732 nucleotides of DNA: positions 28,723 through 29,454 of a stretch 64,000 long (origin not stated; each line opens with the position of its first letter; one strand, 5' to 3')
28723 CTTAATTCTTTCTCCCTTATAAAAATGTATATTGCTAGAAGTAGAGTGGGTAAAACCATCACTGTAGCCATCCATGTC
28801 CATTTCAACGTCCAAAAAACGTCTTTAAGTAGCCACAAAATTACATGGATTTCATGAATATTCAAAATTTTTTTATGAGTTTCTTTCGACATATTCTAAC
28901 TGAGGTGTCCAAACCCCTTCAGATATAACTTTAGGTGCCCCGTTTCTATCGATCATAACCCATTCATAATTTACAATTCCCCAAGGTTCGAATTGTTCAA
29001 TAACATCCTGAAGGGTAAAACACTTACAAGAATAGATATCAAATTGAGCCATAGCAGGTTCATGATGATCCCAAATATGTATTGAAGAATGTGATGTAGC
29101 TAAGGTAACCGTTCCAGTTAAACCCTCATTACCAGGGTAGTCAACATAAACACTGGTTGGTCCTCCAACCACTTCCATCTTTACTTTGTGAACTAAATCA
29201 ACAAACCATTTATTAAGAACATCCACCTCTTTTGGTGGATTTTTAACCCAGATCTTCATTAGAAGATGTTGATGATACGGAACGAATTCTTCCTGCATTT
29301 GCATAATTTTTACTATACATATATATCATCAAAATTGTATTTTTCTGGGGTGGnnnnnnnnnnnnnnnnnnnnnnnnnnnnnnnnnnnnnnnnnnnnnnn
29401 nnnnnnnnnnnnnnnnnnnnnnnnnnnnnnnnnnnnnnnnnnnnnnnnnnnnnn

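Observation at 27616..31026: Block of metabolic auxiliary genes: acyl-CoA thioesterase, HAD hydrolase, AdoMetDC-like decarboxylase, IscA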

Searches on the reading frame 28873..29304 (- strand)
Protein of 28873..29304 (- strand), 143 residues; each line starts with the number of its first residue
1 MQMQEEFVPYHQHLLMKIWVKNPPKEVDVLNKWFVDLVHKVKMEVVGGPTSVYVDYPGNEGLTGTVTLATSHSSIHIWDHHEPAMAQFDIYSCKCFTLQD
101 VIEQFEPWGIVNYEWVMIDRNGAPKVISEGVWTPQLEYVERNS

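Call 3: search_protein_families(library=pfam, proteins=[window:28873-29304:-], max_evalue=0.1)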
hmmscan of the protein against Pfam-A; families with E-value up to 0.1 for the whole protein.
window:28873-29304:- (143 aa): 1 family
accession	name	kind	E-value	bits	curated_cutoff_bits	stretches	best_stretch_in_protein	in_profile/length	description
PF02675.21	AdoMet_dc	-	3e-10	40.8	25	1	25-103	15-88/107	S-adenosylmethionine decarboxylase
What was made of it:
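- Checked: AdoMetDC-fold protein, 28873-29304, 143 aa: PF02675, E 3e-10, 40.8 bits against 25 (call 3).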

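Call 4: search_protein_families(library=phrogs, proteins=[window:28873-29304:-], max_evalue=0.01)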
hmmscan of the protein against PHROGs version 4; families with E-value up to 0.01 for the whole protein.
window:28873-29304:- (143 aa): 2 families
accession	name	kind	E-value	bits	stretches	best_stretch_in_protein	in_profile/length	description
phrog_3125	-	other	7.6e-13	49.6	1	9-101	22-111/148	S-adenosylmethionine decarboxylase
phrog_25723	-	other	0.0074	17.4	0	68-96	2-28/57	S-adenosylmethionine decarboxylase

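Call 6: search_protein_families(library=ncbifam, proteins=[window:28873-29304:-], max_evalue=0.01)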
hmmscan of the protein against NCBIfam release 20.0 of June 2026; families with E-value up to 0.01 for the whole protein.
window:28873-29304:- (143 aa): 1 family
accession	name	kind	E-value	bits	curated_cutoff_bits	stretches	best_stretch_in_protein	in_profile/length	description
TIGR03330.1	SAM_DCase_Bsu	equivalog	3e-07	30.8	75.65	1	13-94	6-83/112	adenosylmethionine decarboxylase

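Call 8: search_dna_similar(query=window:28873-29304:-, collection=phages, mode=protein, max_rows=30, max_evalue=0.001)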
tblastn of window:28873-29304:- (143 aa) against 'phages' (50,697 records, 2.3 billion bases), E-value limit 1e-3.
Records with a match: 12; places in all: 12; records where one place covers at least 80% of the query: 7.
Best place of each record, by identity: <60% 12.
By first word of the organism name: Pelagibacter 11; uncultured 1.
By host as written in the record: Candidatus Pelagibacter sp. HTCC7211 6; Candidatus Pelagibacter ubique HTCC1062 3; - 1; Candidatus Pelagibacter sp.FZCC0233 1; Candidatus Pelagibacter sp. FZCC0015 1.
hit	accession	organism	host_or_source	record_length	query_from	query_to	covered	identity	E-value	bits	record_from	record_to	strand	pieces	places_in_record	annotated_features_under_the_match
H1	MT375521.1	Pelagibacter phage Eistla EXVC025P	Candidatus Pelagibacter ubique HTCC1062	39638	11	127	82%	39.2%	5e-22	96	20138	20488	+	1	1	S-adenosylmethionine decarboxylase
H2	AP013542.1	uncultured phage_MedDCM-OCT-S35-C6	metagenomic fosmid library constructed ...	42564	11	120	77%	40.7%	2e-21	94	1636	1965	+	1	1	S-adenosylmethionine decarboxylase proenzyme (TIGR03330)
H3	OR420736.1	Pelagibacter phage HTVC304P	Candidatus Pelagibacter sp.FZCC0233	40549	11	120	77%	38.2%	2e-21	94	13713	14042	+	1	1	S-adenosylmethionine decarboxylase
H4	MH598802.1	Pelagibacter phage HTVC201P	Candidatus Pelagibacter sp. FZCC0015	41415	11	120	77%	38.2%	2e-21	94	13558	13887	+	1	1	S-adenosylmethionine decarboxylase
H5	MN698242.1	Pelagibacter phage HTVC103P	Candidatus Pelagibacter sp. HTCC7211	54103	11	128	83%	34.7%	8e-20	90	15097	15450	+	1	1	S-adenosylmethionine decarboxylase | hypothetical protein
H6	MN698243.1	Pelagibacter phage HTVC104P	Candidatus Pelagibacter sp. HTCC7211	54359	11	128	83%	34.7%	2e-19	89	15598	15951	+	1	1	S-adenosylmethionine decarboxylase | hypothetical protein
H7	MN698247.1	Pelagibacter phage HTVC115P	Candidatus Pelagibacter sp. HTCC7211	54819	7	127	85%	33.9%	2e-18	86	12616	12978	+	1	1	S-adenosylmethionine decarboxylase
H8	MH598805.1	Pelagibacter phage HTVC109P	Candidatus Pelagibacter sp. HTCC7211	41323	11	129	83%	33.6%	3e-21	94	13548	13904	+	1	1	S-adenosylmethionine decarboxylase | hypothetical protein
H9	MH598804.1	Pelagibacter phage HTVC105P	Candidatus Pelagibacter sp. HTCC7211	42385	11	126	81%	33.6%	2e-13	71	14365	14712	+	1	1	S-adenosylmethionine decarboxylase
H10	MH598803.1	Pelagibacter phage HTVC121P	Candidatus Pelagibacter sp. HTCC7211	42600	11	126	81%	31.9%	5e-12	67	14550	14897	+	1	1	S-adenosylmethionine decarboxylase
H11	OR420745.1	Pelagibacter phage HTVC048P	Candidatus Pelagibacter ubique HTCC1062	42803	11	120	77%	33.6%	3e-17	82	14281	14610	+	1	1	S-adenosylmethionine decarboxylase proenzyme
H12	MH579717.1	Pelagibacter phage HTVC021P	Candidatus Pelagibacter ubique HTCC1062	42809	11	120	77%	33.6%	3e-17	82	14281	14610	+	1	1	S-adenosylmethionine decarboxylase proenzyme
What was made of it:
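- On Neofunctionalised SpeD clade (SpeDC ODC / HTVC201P-type ADC): The only hits in deposited phages are pelagiphage homologs (call 8).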

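Call 13: find_related_loci(query=window:28873-29304:-, collection=viral_contigs, flank=8000)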
Query window:28873-29304:- (143 aa) in viral_contigs; peptide patterns used: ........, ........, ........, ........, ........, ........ (x = any residue, [..] = any of these).
57 stretches matched a pattern; 57 encode a relative of the query (tblastn E <= 1e-3); 57 distinct loci.
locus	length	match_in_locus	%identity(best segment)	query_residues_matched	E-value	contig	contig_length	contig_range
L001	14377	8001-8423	89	3-143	6e-87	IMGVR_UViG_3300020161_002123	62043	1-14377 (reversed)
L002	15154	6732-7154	89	3-143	3e-86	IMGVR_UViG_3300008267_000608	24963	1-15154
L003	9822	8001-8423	89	3-143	1e-85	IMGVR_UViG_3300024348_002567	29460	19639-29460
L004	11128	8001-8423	87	3-143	2e-85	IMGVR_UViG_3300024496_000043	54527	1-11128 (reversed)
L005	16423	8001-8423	88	3-143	4e-85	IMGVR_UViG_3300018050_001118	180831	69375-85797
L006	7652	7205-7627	88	3-143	6e-85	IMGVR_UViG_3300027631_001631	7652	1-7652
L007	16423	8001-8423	88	3-143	4e-85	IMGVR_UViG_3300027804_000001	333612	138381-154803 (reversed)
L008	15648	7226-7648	86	3-143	2e-84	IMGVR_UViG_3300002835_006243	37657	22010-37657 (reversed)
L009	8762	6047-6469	86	3-143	2e-84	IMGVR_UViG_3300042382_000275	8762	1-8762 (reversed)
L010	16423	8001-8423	87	3-143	8e-85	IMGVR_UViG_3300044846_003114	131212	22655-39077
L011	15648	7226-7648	86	3-143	2e-84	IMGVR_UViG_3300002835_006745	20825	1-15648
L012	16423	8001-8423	86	3-143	3e-84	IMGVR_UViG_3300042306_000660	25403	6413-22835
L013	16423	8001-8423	87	3-143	2e-84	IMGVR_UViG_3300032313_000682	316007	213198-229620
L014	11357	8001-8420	88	3-142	2e-84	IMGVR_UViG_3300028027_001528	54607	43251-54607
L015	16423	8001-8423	87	3-143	1e-83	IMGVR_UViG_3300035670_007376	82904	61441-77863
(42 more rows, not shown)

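Call 20: get_annotated_region(hit=H4, flank=3000)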
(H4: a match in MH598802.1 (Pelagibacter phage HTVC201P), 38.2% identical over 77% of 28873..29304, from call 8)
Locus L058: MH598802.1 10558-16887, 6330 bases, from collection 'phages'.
description: Pelagibacter phage HTVC201P, complete genome.
organism: Pelagibacter phage HTVC201P (NCBI taxid 2283024)
taxonomy: Viruses; Duplodnaviria; Heunggongvirae; Uroviricota; Caudoviricetes; Autographiviridae; Pelagivirus
host: Candidatus Pelagibacter sp. FZCC0015; source: seawater; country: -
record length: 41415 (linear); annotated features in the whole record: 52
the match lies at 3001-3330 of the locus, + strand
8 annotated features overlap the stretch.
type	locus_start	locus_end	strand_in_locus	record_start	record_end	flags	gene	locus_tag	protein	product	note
CDS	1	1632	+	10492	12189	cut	-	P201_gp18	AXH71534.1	DNA polymerase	-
CDS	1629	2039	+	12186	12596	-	-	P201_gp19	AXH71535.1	hypothetical protein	-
CDS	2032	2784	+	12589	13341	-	-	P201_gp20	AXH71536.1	exonuclease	-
CDS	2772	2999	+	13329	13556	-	-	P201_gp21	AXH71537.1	hypothetical protein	-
CDS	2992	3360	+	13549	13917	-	-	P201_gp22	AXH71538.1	S-adenosylmethionine decarboxylase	-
CDS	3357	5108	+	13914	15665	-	-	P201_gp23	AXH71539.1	ribonucleotide-diphosphate reductase subunit alpha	-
CDS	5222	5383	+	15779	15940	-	-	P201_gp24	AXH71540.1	hypothetical protein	-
CDS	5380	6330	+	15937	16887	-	-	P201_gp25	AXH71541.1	ribonucleotide-diphosphate reductase subunit beta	-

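Call 21: search_solved_structures(query=window:28873-29304:-, max_evalue=1, show_alignments=3)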
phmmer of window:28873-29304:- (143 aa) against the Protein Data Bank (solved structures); distinct sequences matched with E-value up to 1: 3.
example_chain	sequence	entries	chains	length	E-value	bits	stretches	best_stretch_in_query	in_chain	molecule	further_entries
2iii_A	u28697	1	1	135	0.00042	23.7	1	55-94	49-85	S-adenosylmethionine decarboxylase proenzyme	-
6zlz_A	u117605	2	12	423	0.33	14.4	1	10-64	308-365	Capsid protein VP1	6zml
4r6f_A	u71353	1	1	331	0.34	14.3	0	59-85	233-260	Leucine rich repeat DLRR_I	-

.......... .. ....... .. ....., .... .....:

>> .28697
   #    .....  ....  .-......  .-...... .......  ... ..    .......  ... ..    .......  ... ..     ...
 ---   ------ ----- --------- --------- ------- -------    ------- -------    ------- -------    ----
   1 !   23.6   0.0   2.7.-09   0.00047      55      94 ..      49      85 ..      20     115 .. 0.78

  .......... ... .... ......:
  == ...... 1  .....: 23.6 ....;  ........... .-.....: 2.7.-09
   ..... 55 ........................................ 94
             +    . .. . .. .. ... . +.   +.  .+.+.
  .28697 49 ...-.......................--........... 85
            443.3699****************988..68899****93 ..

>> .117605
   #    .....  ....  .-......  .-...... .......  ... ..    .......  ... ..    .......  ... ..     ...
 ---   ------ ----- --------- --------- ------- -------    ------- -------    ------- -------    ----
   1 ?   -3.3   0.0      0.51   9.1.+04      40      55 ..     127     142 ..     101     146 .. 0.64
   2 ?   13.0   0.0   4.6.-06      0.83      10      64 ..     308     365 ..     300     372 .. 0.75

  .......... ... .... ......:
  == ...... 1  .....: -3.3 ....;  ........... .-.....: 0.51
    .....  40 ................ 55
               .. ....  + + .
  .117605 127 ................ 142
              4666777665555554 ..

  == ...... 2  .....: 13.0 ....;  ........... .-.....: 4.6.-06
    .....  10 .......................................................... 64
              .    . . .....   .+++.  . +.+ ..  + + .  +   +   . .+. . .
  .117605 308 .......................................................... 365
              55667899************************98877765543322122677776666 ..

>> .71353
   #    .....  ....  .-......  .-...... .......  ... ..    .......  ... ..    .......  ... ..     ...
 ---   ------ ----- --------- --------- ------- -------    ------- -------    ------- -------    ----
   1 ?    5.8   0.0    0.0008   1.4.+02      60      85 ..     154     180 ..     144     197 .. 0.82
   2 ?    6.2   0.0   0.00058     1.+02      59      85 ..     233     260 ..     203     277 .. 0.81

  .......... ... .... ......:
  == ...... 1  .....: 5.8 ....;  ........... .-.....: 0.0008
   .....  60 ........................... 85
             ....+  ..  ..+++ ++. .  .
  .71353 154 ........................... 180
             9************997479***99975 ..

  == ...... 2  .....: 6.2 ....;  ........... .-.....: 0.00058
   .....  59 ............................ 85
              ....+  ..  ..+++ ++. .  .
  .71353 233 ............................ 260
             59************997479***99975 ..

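Call 22: find_homologous_proteins(query=window:28873-29304:-, max_evalue=0.001)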
Query window:28873-29304:- (143 aa): 693 proteins with E <= 0.001 among 705 candidates; the best 120 are listed.
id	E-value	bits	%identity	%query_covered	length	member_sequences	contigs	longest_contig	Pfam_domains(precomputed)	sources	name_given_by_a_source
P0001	1.7e-82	293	86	99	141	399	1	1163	PF02675.22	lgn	-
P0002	5.6e-79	282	82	99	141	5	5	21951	PF02675.22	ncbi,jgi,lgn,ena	jgi:S-adenosylmethionine/arginine decarboxylase-like enzyme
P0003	6.1e-79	281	84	99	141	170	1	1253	PF02675.22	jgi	jgi:S-adenosylmethionine/arginine decarboxylase-like enzyme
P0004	2.8e-78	279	82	99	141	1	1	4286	PF02675.22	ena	-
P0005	4.0e-78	279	83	99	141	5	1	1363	PF02675.22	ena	-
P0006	5.5e-78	278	84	99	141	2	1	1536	PF02675.22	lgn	-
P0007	7.5e-78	278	82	99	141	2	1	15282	PF02675.22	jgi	jgi:S-adenosylmethionine/arginine decarboxylase-like enzyme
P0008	1.1e-76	274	82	99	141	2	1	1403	PF02675.22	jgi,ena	-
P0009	1.3e-76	274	82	99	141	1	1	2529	PF02675.22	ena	-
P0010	1.3e-76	274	82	99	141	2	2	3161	PF02675.22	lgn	-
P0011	2.2e-76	273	80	99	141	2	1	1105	PF02675.22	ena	-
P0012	2.4e-76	273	81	99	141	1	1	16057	PF02675.22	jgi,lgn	-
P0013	5.4e-75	269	79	99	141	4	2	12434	PF02675.22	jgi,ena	jgi:S-adenosylmethionine/arginine decarboxylase-like enzyme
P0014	2.1e-74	267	79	99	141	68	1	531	PF02675.22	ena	-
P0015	4.9e-74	266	77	99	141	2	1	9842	PF02675.22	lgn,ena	-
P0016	6.7e-74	265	79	98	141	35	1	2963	PF02675.22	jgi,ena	-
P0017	2.3e-73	263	87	88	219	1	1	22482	PF02675.22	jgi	-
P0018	5.9e-72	259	84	90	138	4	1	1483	PF02675.22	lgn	-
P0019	7.7e-72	258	76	97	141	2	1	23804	PF02675.22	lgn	-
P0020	1.5e-71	257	79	96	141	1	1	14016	PF02675.22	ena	-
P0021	6.0e-71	256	81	93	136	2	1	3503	PF02675.22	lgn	-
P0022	1.3e-70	254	82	93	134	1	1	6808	PF02675.22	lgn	-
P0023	3.6e-70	253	78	97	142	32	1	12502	PF02675.22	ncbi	-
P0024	5.0e-70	252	79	93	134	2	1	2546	PF02675.22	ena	-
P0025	5.6e-70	252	77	98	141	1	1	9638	PF02675.22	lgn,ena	-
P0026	7.2e-70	252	79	93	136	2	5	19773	PF02675.22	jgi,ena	jgi:S-adenosylmethionine/arginine decarboxylase-like enzyme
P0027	8.1e-70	252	79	93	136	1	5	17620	PF02675.22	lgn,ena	-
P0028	1.6e-69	251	75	99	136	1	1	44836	PF02675.22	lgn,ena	-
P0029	2.5e-69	250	76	93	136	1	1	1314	PF02675.22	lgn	-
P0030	3.1e-69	250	78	94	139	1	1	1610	PF02675.22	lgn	-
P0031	3.2e-69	250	80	93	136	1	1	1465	PF02675.22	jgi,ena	jgi:S-adenosylmethionine/arginine decarboxylase-like enzyme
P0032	4.7e-69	249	82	90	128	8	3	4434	PF02675.22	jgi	jgi:S-adenosylmethionine/arginine decarboxylase-like enzyme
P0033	4.9e-69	249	78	93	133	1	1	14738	PF02675.22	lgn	-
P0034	8.5e-69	249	80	93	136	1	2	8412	PF02675.22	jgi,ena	jgi:S-adenosylmethionine/arginine decarboxylase-like enzyme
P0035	9.5e-69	248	78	91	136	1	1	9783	PF02675.22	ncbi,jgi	jgi:S-adenosylmethionine/arginine decarboxylase-like enzyme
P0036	1.3e-68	248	79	93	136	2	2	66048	PF02675.22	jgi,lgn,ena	jgi:S-adenosylmethionine/arginine decarboxylase-like enzyme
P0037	2.1e-68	247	79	93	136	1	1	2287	PF02675.22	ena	-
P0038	3.0e-68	247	76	93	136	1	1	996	PF02675.22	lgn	-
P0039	8.9e-68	245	77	92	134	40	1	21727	PF02675.22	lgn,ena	-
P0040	3.9e-67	243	79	91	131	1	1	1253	PF02675.22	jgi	jgi:S-adenosylmethionine/arginine decarboxylase-like enzyme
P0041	7.5e-67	242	78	91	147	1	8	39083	PF02675.22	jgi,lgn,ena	jgi:S-adenosylmethionine/arginine decarboxylase-like enzyme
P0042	1.5e-66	241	74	92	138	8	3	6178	PF02675.22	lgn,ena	-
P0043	2.2e-66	241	73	94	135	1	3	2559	PF02675.22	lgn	-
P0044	2.3e-66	241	77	92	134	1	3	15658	PF02675.22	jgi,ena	jgi:S-adenosylmethionine/arginine decarboxylase-like enzyme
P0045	6.1e-66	239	75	94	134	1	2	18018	PF02675.22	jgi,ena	jgi:S-adenosylmethionine/arginine decarboxylase-like enzyme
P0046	6.6e-66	239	77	91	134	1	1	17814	PF02675.22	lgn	-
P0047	8.5e-66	239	73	92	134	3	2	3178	PF02675.22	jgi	jgi:S-adenosylmethionine/arginine decarboxylase-like enzyme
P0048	1.1e-65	238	74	92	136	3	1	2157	PF02675.22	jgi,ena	jgi:S-adenosylmethionine/arginine decarboxylase-like enzyme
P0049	1.5e-65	238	73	92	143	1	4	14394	PF02675.22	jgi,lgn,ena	jgi:S-adenosylmethionine/arginine decarboxylase-like enzyme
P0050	1.7e-65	238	73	92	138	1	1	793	PF02675.22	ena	-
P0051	2.2e-65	237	77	93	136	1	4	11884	PF02675.22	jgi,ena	jgi:S-adenosylmethionine/arginine decarboxylase-like enzyme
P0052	2.3e-65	237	75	93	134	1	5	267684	PF02675.22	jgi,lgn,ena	jgi:S-adenosylmethionine/arginine decarboxylase-like enzyme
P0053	6.6e-65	236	74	92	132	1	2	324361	PF02675.22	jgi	jgi:S-adenosylmethionine/arginine decarboxylase-like enzyme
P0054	1.6e-64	235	72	92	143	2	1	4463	PF02675.22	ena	-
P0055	2.2e-64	234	76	92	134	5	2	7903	PF02675.22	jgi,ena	-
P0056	3.8e-64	233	74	93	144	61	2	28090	PF02675.22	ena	-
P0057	4.0e-64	233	73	92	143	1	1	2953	PF02675.22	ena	-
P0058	7.1e-64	233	73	90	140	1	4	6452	PF02675.22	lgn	-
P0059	9.0e-64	232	75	90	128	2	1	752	PF02675.22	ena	-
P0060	9.9e-64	232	73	90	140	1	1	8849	PF02675.22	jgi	-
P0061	1.4e-63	232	69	98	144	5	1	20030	PF02675.22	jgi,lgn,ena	jgi:S-adenosylmethionine/arginine decarboxylase-like enzyme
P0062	1.7e-63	231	71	92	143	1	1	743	PF02675.22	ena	-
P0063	2.2e-63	231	70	99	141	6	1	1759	PF02675.22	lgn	-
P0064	2.3e-63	231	76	90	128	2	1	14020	PF02675.22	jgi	jgi:S-adenosylmethionine/arginine decarboxylase-like enzyme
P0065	5.1e-63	230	72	90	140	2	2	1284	PF02675.22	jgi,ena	-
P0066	5.2e-63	230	73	92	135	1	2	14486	PF02675.22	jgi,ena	jgi:S-adenosylmethionine/arginine decarboxylase-like enzyme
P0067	5.3e-63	230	73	92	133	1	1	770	PF02675.22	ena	-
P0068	6.4e-63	229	74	93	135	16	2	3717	PF02675.22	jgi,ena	-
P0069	7.3e-63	229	73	92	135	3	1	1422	PF02675.22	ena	-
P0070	9.8e-63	229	76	87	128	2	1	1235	PF02675.22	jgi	jgi:S-adenosylmethionine/arginine decarboxylase-like enzyme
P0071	1.5e-62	228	74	94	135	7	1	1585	PF02675.22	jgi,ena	jgi:S-adenosylmethionine/arginine decarboxylase-like enzyme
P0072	2.4e-62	228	74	92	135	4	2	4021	PF02675.22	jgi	jgi:S-adenosylmethionine/arginine decarboxylase-like enzyme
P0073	2.4e-62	228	71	90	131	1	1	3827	PF02675.22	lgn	-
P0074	1.2e-61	225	74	91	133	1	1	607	PF02675.22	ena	-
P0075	1.6e-61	225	71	90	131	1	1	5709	PF02675.22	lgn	-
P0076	2.0e-61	225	70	93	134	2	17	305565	PF02675.22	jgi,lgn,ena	jgi:S-adenosylmethionine/arginine decarboxylase-like enzyme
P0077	2.9e-61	224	72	90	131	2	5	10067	PF02675.22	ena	-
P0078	3.8e-61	224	74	91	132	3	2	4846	PF02675.22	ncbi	-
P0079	1.2e-60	222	74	91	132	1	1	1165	PF02675.22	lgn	-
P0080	3.2e-60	221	73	91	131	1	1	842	PF02675.22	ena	-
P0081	3.4e-60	221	74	91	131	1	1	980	PF02675.22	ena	-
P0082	6.2e-60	220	74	91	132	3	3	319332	PF02675.22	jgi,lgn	jgi:S-adenosylmethionine/arginine decarboxylase-like enzyme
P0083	6.3e-60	220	73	91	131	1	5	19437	PF02675.22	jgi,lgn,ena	jgi:S-adenosylmethionine/arginine decarboxylase-like enzyme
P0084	8.7e-60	219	73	91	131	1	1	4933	PF02675.22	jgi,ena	jgi:S-adenosylmethionine/arginine decarboxylase-like enzyme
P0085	1.0e-59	219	71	91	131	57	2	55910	PF02675.22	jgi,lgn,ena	jgi:S-adenosylmethionine/arginine decarboxylase-like enzyme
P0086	1.3e-59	219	73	90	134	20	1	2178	PF02675.22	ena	-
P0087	1.5e-59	219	72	91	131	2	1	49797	PF02675.22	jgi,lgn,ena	jgi:S-adenosylmethionine/arginine decarboxylase-like enzyme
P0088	1.6e-59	218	73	90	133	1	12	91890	PF02675.22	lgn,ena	-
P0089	1.7e-59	218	72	90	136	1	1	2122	PF02675.22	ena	-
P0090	3.6e-59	217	73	91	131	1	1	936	PF02675.22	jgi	-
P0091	4.0e-59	217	72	91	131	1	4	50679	PF02675.22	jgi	jgi:S-adenosylmethionine/arginine decarboxylase-like enzyme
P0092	4.0e-59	217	73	91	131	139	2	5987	PF02675.22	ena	-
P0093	4.2e-59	217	72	91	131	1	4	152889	PF02675.22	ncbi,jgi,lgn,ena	jgi:S-adenosylmethionine/arginine decarboxylase-like enzyme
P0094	4.6e-59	217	73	90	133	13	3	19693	PF02675.22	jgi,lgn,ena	jgi:S-adenosylmethionine/arginine decarboxylase-like enzyme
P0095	4.8e-59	217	72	91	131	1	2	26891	PF02675.22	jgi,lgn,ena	-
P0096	4.8e-59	217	72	90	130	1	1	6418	PF02675.22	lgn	-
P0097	5.0e-59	217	70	90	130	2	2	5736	PF02675.22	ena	-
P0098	5.8e-59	217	72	91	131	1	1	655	PF02675.22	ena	-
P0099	5.8e-59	217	72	91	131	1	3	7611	PF02675.22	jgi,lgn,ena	jgi:S-adenosylmethionine/arginine decarboxylase-like enzyme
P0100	6.0e-59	217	72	91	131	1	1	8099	PF02675.22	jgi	-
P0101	6.3e-59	216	72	91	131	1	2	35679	PF02675.22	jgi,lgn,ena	-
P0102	6.6e-59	216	71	92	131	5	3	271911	PF02675.22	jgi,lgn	jgi:S-adenosylmethionine/arginine decarboxylase-like enzyme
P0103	7.7e-59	216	72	90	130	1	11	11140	PF02675.22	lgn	-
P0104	1.1e-58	216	72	91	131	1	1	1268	PF02675.22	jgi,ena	jgi:S-adenosylmethionine/arginine decarboxylase-like enzyme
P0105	1.2e-58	216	72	91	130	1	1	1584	PF02675.22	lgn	-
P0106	1.4e-58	215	72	90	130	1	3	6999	PF02675.22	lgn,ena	-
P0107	1.7e-58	215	71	90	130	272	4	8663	PF02675.22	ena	-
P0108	1.8e-58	215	72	90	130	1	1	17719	PF02675.22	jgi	jgi:S-adenosylmethionine/arginine decarboxylase-like enzyme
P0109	1.9e-58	215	73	90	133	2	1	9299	PF02675.22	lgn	-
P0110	2.0e-58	215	71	90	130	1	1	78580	PF02675.22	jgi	-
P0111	2.0e-58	215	83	78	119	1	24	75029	PF02675.22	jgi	jgi:S-adenosylmethionine/arginine decarboxylase-like enzyme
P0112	2.2e-58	215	74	91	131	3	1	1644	PF02675.22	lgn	-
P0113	2.6e-58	214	73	90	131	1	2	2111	PF02675.22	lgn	-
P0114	3.0e-58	214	71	89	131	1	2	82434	PF02675.22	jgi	-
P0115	3.2e-58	214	72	91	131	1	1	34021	PF02675.22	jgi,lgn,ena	jgi:S-adenosylmethionine/arginine decarboxylase-like enzyme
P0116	4.4e-58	214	72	90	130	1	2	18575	PF02675.22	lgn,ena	-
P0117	4.7e-58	214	70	90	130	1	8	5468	PF02675.22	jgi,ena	jgi:S-adenosylmethionine/arginine decarboxylase-like enzyme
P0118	4.9e-58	214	71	90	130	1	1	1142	PF02675.22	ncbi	-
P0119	5.4e-58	213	72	91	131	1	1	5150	PF02675.22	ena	-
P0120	5.7e-58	213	70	90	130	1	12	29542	PF02675.22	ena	-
